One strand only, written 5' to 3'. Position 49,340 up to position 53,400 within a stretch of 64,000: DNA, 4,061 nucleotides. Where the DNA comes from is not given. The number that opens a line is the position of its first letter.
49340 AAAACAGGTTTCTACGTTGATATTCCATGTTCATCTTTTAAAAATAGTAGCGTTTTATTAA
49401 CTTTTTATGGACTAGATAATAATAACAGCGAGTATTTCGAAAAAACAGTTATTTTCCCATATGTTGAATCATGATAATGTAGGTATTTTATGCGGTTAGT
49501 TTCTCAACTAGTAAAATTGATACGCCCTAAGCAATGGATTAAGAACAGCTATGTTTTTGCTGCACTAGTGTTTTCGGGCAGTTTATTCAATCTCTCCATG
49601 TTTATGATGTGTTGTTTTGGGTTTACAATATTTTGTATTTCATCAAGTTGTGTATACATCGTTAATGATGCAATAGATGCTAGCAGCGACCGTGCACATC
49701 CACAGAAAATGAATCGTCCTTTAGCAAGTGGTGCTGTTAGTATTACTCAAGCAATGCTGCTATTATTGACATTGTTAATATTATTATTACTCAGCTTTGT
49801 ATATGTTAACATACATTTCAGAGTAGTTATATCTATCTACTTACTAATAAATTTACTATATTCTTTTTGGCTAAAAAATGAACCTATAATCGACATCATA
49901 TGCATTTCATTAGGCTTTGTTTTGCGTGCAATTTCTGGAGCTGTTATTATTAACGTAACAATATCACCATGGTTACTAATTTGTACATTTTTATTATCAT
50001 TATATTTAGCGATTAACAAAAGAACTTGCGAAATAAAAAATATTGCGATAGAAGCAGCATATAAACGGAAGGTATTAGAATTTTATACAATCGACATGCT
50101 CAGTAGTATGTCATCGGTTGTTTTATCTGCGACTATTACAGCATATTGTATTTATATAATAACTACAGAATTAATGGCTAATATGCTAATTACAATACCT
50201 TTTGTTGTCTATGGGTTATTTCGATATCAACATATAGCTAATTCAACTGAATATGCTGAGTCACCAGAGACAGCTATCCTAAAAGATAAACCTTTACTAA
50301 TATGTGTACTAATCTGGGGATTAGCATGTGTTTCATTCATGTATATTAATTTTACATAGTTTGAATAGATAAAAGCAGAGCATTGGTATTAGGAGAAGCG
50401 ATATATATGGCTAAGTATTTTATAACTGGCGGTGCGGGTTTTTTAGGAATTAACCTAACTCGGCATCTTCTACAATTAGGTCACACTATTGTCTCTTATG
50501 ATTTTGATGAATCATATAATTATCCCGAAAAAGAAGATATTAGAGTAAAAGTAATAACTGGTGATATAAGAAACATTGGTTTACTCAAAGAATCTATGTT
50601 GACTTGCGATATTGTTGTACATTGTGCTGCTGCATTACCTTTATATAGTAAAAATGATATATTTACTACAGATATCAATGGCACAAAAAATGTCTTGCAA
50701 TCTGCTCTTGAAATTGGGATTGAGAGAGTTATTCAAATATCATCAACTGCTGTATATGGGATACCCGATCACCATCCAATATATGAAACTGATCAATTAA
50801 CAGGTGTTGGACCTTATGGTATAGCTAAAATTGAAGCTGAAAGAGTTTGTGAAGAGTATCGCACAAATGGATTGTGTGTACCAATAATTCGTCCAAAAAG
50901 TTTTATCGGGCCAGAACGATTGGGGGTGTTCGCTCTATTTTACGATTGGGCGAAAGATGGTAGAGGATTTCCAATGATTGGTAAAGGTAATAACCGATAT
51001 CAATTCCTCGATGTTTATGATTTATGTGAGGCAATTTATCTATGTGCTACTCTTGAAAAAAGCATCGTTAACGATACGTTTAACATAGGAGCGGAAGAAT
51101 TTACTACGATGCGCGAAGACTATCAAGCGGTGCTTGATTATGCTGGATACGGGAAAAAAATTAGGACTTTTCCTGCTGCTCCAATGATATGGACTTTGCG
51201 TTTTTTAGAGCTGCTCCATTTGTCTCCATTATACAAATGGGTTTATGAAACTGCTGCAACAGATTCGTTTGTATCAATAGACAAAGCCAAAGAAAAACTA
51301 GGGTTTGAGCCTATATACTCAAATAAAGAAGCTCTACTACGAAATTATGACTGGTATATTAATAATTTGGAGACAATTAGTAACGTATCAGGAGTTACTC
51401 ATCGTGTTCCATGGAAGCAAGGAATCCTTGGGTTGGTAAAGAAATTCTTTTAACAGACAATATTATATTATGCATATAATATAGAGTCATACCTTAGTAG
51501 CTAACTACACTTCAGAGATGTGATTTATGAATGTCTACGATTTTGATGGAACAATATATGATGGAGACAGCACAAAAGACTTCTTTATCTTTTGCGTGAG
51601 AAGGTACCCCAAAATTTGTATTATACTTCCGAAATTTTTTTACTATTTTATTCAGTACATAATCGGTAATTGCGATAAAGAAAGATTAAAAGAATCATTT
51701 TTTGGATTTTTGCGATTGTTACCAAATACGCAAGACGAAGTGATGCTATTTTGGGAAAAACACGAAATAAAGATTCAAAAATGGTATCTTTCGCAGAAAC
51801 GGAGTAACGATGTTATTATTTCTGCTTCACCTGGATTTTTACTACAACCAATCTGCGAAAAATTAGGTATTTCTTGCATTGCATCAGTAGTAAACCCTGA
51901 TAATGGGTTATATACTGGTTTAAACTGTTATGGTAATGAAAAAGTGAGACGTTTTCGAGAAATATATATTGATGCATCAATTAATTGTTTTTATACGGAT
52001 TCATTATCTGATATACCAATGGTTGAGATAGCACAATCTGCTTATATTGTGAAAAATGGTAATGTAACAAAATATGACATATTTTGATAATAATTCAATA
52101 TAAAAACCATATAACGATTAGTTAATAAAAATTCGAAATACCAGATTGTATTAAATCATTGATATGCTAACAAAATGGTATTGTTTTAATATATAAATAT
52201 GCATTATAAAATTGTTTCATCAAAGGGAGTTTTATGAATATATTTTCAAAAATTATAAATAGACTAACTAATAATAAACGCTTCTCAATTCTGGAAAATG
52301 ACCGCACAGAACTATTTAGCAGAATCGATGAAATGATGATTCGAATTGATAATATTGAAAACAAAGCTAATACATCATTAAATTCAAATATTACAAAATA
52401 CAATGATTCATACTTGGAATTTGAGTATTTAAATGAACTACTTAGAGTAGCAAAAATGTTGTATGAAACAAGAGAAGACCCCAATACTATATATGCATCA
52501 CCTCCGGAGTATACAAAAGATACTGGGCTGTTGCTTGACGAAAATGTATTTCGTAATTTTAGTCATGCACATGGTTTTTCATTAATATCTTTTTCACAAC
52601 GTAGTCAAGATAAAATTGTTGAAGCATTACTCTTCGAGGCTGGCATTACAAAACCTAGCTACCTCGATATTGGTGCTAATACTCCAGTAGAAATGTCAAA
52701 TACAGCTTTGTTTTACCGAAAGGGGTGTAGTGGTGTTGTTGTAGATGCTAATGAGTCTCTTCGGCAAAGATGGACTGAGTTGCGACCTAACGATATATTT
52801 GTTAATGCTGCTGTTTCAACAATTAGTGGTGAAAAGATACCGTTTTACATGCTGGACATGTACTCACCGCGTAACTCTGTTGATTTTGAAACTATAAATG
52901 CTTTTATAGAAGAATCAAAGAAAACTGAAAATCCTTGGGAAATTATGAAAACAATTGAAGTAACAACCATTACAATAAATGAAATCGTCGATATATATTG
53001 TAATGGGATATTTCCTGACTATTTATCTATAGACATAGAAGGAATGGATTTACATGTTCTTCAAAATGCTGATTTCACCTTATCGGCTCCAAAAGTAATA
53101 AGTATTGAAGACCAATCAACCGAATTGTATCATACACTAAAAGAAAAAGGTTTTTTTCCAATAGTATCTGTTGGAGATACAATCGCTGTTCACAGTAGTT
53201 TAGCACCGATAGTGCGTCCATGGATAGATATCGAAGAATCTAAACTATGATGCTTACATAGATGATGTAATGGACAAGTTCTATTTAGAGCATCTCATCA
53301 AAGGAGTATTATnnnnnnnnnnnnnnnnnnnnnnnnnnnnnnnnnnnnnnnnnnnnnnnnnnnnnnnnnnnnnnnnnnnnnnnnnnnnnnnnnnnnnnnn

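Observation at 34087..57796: S-layer-glycan-like (slg-type) locus predicted to build a heptose-containing, methylated glycan next to four SLH-protein genes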

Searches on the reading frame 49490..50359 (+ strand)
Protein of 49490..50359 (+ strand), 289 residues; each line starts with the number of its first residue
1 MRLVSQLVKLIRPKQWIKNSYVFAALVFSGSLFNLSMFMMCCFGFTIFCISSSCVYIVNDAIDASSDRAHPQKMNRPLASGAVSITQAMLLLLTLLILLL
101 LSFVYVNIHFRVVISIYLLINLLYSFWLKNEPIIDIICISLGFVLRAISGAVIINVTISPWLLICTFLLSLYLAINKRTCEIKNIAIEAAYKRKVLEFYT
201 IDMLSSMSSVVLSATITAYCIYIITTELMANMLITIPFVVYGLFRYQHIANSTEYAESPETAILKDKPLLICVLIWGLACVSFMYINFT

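Call 5: search_protein_families(library=pfam, proteins=[window:49490-50359:+])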
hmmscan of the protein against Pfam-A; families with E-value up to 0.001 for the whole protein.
window:49490-50359:+ (289 aa): 1 family
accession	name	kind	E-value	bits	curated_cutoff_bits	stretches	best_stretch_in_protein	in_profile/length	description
PF01040.23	UbiA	-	2.8e-22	79.7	34.2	1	23-255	7-237/250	UbiA prenyltransferase family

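Call 9: search_protein_families(library=ncbifam, proteins=[window:49490-50359:+], max_evalue=0.001)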
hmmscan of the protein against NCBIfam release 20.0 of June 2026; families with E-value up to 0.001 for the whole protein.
window:49490-50359:+ (289 aa): 13 families
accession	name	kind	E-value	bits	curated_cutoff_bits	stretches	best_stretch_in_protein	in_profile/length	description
NF008977.0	PRK12324.1-2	equivalog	1.2e-73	248.1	234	1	5-288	3-291/297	decaprenyl-phosphate phosphoribosyltransferase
NF008978.0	PRK12324.1-4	equivalog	3.2e-64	216.9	207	1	3-283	31-318/322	decaprenyl-phosphate phosphoribosyltransferase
NF006088.0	PRK08238.1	equivalog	3.6e-49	167.7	351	1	5-280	193-476/482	UbiA family prenyltransferase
NF008976.0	PRK12324.1-1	equivalog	2.3e-44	152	474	1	3-277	17-296/306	decaprenyl-phosphate phosphoribosyltransferase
NF009523.0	PRK12884.1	equivalog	1e-09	38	269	1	6-245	6-245/279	prenyltransferase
TIGR01473.1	cyoE_ctaB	equivalog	5.1e-07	29.7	210.3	1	7-164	3-164/281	heme o synthase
NF009522.0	PRK12883.1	equivalog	2.2e-06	27.4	353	1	8-178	7-175/279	geranylgeranylglycerol-phosphate geranylgeranyltransferase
TIGR01474.1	ubiA_proteo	equivalog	1.7e-05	24.4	275.45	1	36-127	39-129/282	4-hydroxybenzoate octaprenyltransferase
NF035940.1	prenyl_rel_EboC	equivalog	2.9e-05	23.6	250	1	20-174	16-171/292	UbiA-like protein EboC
NF009609.0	PRK13106.1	equivalog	3.7e-05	23.3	349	1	58-153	68-162/301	prenyltransferase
NF009521.0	PRK12882.1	equivalog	9e-05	21.8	296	1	5-139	6-137/280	geranylgeranylglycerol-phosphate geranylgeranyltransferase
TIGR01475.1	ubiA_other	subfamily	0.00013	21.5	180.8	1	27-169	21-169/282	UbiA-like polyprenyltransferase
NF009516.0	PRK12875.1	equivalog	0.00085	18.5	205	1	4-164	17-181/292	prenyltransferase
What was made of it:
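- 49490..50359 (+): Polyprenyl-phosphate 5-phosphoribosyltransferase (PPPRS, UbiA family). NF008977 248 bits, above 234 (call 9).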

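Call 51: search_dna_similar(query=window:49490-50359:+, collection=phages, mode=protein, max_evalue=0.001, max_rows=15)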
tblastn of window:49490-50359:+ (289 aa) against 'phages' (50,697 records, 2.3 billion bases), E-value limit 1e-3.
Records with a match: 1; places in all: 1; records where one place covers at least 80% of the query: 1.
Best place of each record, by identity: <60% 1.
By first word of the organism name: Bacteriophage 1.
By host as written in the record: - 1.
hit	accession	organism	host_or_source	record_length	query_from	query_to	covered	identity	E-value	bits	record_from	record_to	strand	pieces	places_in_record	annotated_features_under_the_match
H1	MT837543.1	Bacteriophage sp.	human fecal samples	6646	3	285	98%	29.3%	1e-21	100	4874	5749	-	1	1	record has no annotation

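Call 55: search_dna_similar(query=window:49490-50359:+, collection=plasmids, mode=protein, max_evalue=1e-10, max_rows=40)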
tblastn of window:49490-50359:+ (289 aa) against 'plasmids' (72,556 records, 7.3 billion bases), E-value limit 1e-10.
Records with a match: 86; places in all: 86; records where one place covers at least 80% of the query: 15.
Best place of each record, by identity: <60% 86.
By first word of the organism name: Rhizobium 34; Sinorhizobium 5; Vibrio 3; Salipiger 3; Cereibacter 3; Sphingomonadaceae 3; Natronococcus 2; Lactococcus 2; Rhodovulum 2; Ruegeria 2; and 23 more.
By predicted mobility (MOB-suite, as given by PLSDB): non-mobilizable 57; conjugative 20; mobilizable 9.
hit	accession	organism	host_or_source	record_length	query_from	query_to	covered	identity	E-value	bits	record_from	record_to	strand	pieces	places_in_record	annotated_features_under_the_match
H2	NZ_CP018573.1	Marivivens sp. JLT3646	cell culture,shallow-sea hydrothermal ...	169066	1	277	96%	40.1%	4e-45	170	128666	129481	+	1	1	decaprenyl-phosphate phosphoribosyltransferase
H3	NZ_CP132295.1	Natronococcus sp. AD-5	cell culture,sediment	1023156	1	285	99%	37.2%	3e-42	161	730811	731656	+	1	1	record has no annotation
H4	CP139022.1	Flammeovirgaceae bacterium SG7u.111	Seagrass,tissue sample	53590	6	286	97%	36.7%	3e-37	147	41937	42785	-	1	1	decaprenyl-phosphate phosphoribosyltransferase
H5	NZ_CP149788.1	Haloterrigena sp. KLK7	cell culture,salt lake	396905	4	285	98%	36.5%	4e-37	146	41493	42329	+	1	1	decaprenyl-phosphate phosphoribosyltransferase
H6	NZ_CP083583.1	Kovacikia minuta CCNUW1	cell culture,fresh water lake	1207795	8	276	93%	37.8%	4e-39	152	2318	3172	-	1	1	record has no annotation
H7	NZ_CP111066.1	Chondrinema litorale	Seaweed,red alga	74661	10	286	96%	35.8%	8e-34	137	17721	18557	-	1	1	decaprenyl-phosphate phosphoribosyltransferase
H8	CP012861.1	Persicobacter sp. JZB09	cell culture,soil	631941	2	276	95%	35.4%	2e-26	116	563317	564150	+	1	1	record has no annotation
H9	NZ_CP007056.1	Halostagnicola larsenii XH-48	-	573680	4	271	93%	35.4%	7e-35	140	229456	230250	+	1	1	decaprenyl-phosphate phosphoribosyltransferase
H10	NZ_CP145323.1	Rhodococcus ruber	-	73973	3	286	98%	32.3%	2e-33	136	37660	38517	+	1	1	decaprenyl-phosphate phosphoribosyltransferase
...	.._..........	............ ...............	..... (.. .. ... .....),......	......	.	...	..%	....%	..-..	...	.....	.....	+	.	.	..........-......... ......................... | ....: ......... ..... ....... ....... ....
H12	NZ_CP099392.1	Natronococcus sp. CG52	cell culture,salt lake sediment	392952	7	268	91%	34.2%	3e-32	132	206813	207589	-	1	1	UbiA prenyltransferase family protein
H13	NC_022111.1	Prevotella sp. oral taxon 299 str. F0039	Homo sapiens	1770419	4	277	95%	31.2%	1e-19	96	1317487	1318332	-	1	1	none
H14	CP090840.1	Streptomyces viridifaciens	Whole organism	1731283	3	276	95%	30.1%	3e-27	118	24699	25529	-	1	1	decaprenyl-phosphate phosphoribosyltransferase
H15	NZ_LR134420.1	Legionella adelaidensis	environmental,Cooling tower water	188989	1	266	92%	30.3%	6e-17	88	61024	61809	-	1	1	decaprenyl-phosphate phosphoribosyltransferase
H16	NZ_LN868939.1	Nocardia farcinica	not known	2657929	3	200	69%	36.5%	4e-29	123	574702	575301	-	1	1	none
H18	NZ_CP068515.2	Lactococcus cremoris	Whole organism,Dairy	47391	3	199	68%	35.9%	2e-22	103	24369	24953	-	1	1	decaprenyl-phosphate phosphoribosyltransferase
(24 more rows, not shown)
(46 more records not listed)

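Call 58: get_annotated_region(hit=H18, flank=8000)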
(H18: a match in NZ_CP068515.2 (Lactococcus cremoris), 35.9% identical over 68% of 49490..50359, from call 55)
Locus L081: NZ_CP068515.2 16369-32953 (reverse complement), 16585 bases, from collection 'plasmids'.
description: Lactococcus cremoris strain F.2.7 plasmid pF27D, complete sequence
organism: Lactococcus cremoris (NCBI taxid 1359)
taxonomy: Bacteria; Bacillota; Bacilli; Lactobacillales; Streptococcaceae; Lactococcus; Lactococcus cremoris
host: -; source: Whole organism,Dairy; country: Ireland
typing (MOB-suite, as given by PLSDB): mobilizable; replicon rep_cluster_414,rep_cluster_556; relaxase MOBP,MOB_Unknown
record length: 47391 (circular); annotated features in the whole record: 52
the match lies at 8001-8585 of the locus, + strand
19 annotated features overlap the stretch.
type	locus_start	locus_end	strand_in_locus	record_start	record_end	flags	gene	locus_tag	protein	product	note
CDS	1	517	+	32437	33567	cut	-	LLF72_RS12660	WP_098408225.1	glycoside hydrolase family 99-like domain-containing protein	-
CDS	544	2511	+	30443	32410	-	-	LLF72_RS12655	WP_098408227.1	capsular polysaccharide synthesis protein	-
CDS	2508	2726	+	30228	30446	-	-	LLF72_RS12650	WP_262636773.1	hypothetical protein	-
CDS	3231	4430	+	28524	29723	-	-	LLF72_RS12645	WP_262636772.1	O-antigen ligase family protein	-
CDS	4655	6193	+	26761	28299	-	-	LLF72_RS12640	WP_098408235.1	oligosaccharide flippase family protein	-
CDS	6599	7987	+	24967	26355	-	-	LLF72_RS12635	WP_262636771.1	hypothetical protein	-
CDS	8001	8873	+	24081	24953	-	-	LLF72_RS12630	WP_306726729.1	decaprenyl-phosphate phosphoribosyltransferase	-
CDS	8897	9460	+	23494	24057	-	-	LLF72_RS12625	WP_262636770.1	HAD-IB family phosphatase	GO:0008152 - metabolic process [Evidence IEA]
CDS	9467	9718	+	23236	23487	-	-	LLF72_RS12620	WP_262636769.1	GtrA family protein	GO:0000271 - polysaccharide biosynthetic process [Evidence IEA]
CDS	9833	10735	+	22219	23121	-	-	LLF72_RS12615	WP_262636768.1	phosphodiester glycosidase family protein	-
CDS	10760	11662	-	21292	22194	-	-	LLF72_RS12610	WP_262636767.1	LCP family protein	-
CDS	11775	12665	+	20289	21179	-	-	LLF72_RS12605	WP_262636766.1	IS982-like element IS982B family transposase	GO:0006313 - DNA transposition [Evidence IEA]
CDS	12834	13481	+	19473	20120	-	pcp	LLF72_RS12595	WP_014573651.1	pyroglutamyl-peptidase I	GO:0030163 - protein catabolic process [Evidence IEA]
CDS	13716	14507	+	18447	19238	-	-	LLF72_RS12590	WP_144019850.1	Type 1 glutamine amidotransferase-like domain-containing protein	GO:0006508 - proteolysis [Evidence IEA]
CDS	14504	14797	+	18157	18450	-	-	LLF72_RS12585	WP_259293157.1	hypothetical protein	-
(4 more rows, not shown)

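Call 103: get_annotated_region(hit=H1, flank=6000)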
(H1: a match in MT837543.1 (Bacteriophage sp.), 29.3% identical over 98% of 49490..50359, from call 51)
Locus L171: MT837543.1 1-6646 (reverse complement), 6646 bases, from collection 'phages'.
description: UNVERIFIED: Bacteriophage sp. clone scaffold_5080 genomic sequence.
organism: Bacteriophage sp. (NCBI taxid 38018)
taxonomy: Viruses
host: -; source: human fecal samples; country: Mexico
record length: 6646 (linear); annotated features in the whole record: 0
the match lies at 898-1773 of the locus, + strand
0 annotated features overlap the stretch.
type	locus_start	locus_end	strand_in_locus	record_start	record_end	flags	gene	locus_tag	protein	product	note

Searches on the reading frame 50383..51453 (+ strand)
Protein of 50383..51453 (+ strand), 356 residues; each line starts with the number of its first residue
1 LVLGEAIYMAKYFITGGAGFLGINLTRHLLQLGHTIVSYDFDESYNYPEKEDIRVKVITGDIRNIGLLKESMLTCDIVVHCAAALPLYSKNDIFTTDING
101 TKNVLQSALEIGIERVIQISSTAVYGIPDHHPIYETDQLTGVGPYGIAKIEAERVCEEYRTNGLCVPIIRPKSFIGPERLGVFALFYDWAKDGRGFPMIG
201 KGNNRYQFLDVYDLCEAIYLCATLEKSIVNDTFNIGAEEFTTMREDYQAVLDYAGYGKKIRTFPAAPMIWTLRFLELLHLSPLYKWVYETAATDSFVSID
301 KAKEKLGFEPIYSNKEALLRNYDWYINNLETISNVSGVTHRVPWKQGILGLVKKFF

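Call 5: search_protein_families(library=pfam, proteins=[window:50383-51453:+])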
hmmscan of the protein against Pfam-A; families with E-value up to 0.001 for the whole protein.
window:50383-51453:+ (356 aa): 7 families
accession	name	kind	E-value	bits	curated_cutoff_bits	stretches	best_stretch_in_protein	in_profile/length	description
PF01370.27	Epimerase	-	2e-38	132.6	20.9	1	13-236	2-240/240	NAD dependent epimerase/dehydratase family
PF16363.11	GDP_Man_Dehyd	-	5.9e-23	82.3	27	1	13-316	1-327/332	GDP-mannose 4,6 dehydratase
PF01073.25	3Beta_HSD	-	2.3e-18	66.7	22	1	14-218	2-225/280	3-beta hydroxysteroid dehydrogenase/isomerase family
PF07993.18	NAD_binding_4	-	3.5e-12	46.5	20.1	1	50-177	58-210/258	Male sterility protein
PF13460.12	NAD_binding_10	-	1.5e-10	41.7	27.2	1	16-175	1-147/184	NAD(P)H-binding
PF02719.21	Polysacc_synt_2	-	1.7e-09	37.7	20.2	1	13-121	2-128/293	Polysaccharide biosynthesis protein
PF04321.23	RmlD_sub_bind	-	4.4e-07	29.7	27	1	13-161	4-141/287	RmlD substrate binding domain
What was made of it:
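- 50383..51453 (+): Extended SDR: candidate polyprenyl-phosphate pentofuranose epimerase. Epimerase 132.6 bits (call 5).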

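Call 9: search_protein_families(library=ncbifam, proteins=[window:50383-51453:+], max_evalue=0.001)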
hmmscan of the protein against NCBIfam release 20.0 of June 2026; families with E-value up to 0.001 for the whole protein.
window:50383-51453:+ (356 aa): 26 families (the best 25 are shown)
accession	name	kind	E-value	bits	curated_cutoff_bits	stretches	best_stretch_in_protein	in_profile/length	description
TIGR03466.1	HpnA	hypoth_equivalog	1.2e-28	100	367.65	1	11-178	2-174/327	hopanoid-associated sugar epimerase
TIGR04180.1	EDH_00030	hypoth_equivalog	2.9e-27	95.5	475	1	13-246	2-248/297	NAD-dependent 4,6-dehydratase LegB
TIGR01181.1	dTDP_gluc_dehyt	equivalog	3.2e-22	79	365.1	1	12-330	2-316/321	dTDP-glucose 4,6-dehydratase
NF042422.1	oxyalk_red_OleD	equivalog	2e-21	76.7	580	1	11-322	2-325/329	2-alkyl-3-oxoalkanoate reductase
NF042423.1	oxyalk_red_Shew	equivalog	7.1e-21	74.6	580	1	9-316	8-326/331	2-alkyl-3-oxoalkanoate reductase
TIGR01179.1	galE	equivalog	2.3e-17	62.8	262.3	1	13-162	3-162/332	UDP-glucose 4-epimerase GalE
TIGR02622.1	CDP_4_6_dhtase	equivalog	1.3e-15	57.4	278.45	1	11-162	6-171/352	CDP-glucose 4,6-dehydratase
NF043036.1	ErythonDh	equivalog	4.9e-12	45.7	325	1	12-163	3-167/321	D-erythronate dehydrogenase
NF052578.1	StrlDmthSdmBMthl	equivalog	8.2e-12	45.5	600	1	13-240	4-232/328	sterol demethylase protein SdmB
NF005539.0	PRK07201.1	equivalog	1.7e-11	43.6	549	1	11-181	2-184/657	SDR family oxidoreductase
TIGR03589.1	PseB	equivalog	2.9e-11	42.9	407.75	1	12-121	7-125/324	UDP-N-acetylglucosamine 4,6-dehydratase (inverting)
NF011728.1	PRK15181.1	equivalog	9.6e-11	41.3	760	1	11-153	17-173/348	Vi polysaccharide biosynthesis UDP-N-acetylglucosaminuronic acid C-4 epimerase TviC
TIGR01746.1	Thioester-redct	subfamily_domain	2e-10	40.4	213.35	1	13-183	3-204/371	thioester reductase domain-containing protein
NF004520.0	PRK05865.1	equivalog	2.4e-10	39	1509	1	14-123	5-105/854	sugar epimerase family protein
TIGR02197.1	heptose_epim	equivalog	9.4e-10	38.1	274.6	1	14-150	3-143/316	ADP-glyceromanno-heptose 6-epimerase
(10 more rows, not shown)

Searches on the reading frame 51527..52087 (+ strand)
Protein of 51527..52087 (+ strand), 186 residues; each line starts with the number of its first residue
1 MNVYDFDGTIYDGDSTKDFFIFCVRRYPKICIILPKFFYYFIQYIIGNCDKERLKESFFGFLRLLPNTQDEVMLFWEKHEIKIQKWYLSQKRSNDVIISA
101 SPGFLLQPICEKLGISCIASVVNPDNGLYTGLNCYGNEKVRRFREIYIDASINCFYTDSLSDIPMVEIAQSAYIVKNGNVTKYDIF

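Call 5: search_protein_families(library=pfam, proteins=[window:51527-52087:+])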
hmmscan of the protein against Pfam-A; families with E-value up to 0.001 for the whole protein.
window:51527-52087:+ (186 aa): 1 family
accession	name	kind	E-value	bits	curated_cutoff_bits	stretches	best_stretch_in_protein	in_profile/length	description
PF12710.13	HAD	-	1.8e-17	64.8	27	1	3-166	2-188/189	haloacid dehalogenase-like hydrolase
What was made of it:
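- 51527..52087 (+): HAD-IB phosphatase: candidate phosphoribose 5-phosphatase. HAD 64.8 bits (call 5).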

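Call 9: search_protein_families(library=ncbifam, proteins=[window:51527-52087:+], max_evalue=0.001)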
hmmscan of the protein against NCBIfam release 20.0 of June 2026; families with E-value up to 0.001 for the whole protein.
window:51527-52087:+ (186 aa): 4 families
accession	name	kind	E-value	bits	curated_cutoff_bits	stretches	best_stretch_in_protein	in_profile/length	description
TIGR01490.1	HAD-SF-IB-hyp1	subfamily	6.1e-17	62.5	98.3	1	3-176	3-197/202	HAD-IB family hydrolase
TIGR01488.1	HAD-SF-IB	subfamily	2e-12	47.4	45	1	3-168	3-176/177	HAD-IB family phosphatase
NF052360.1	HolPasePseu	equivalog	6.2e-09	35.8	280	1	94-176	106-198/218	histidinol-phosphatase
NF052359.1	HolPaseNeis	equivalog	0.00035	20.3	400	0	96-176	108-201/221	histidinol-phosphatase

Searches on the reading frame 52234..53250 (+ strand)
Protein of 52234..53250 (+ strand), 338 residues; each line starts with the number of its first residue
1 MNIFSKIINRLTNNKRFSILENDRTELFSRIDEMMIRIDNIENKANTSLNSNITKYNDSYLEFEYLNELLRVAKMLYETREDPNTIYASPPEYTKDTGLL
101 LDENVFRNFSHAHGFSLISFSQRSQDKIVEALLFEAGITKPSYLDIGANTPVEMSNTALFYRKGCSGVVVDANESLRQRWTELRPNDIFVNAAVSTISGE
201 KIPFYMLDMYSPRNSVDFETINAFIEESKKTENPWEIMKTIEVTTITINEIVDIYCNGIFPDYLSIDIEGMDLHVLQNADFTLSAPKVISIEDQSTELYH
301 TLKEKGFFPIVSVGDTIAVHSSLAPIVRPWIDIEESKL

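Call 5: search_protein_families(library=pfam, proteins=[window:52234-53250:+])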
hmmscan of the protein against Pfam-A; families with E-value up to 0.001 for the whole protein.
window:52234-53250:+ (338 aa): 1 family
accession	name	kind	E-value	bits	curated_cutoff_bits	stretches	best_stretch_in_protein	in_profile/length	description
PF05050.19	Methyltransf_21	-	2.3e-15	57.6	22.7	1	145-299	1-153/173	Methyltransferase FkbM domain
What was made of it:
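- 52234..53250 (+): FkbM-family methyltransferase. Its N-terminal segment is shared with GT9a. Methyltransf_21 57.6 bits (call 5).
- Checked: FkbM1 (52234-53250) passes at 57.6 bits (call 5).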

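Call 9: search_protein_families(library=ncbifam, proteins=[window:52234-53250:+], max_evalue=0.001)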
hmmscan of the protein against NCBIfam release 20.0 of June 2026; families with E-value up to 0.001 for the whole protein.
window:52234-53250:+ (338 aa): 1 family
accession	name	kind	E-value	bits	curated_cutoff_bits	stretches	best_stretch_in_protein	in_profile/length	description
TIGR01444.1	fkbM_fam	subfamily_domain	1.2e-08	35.5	37.7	1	143-283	2-131/143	FkbM family methyltransferase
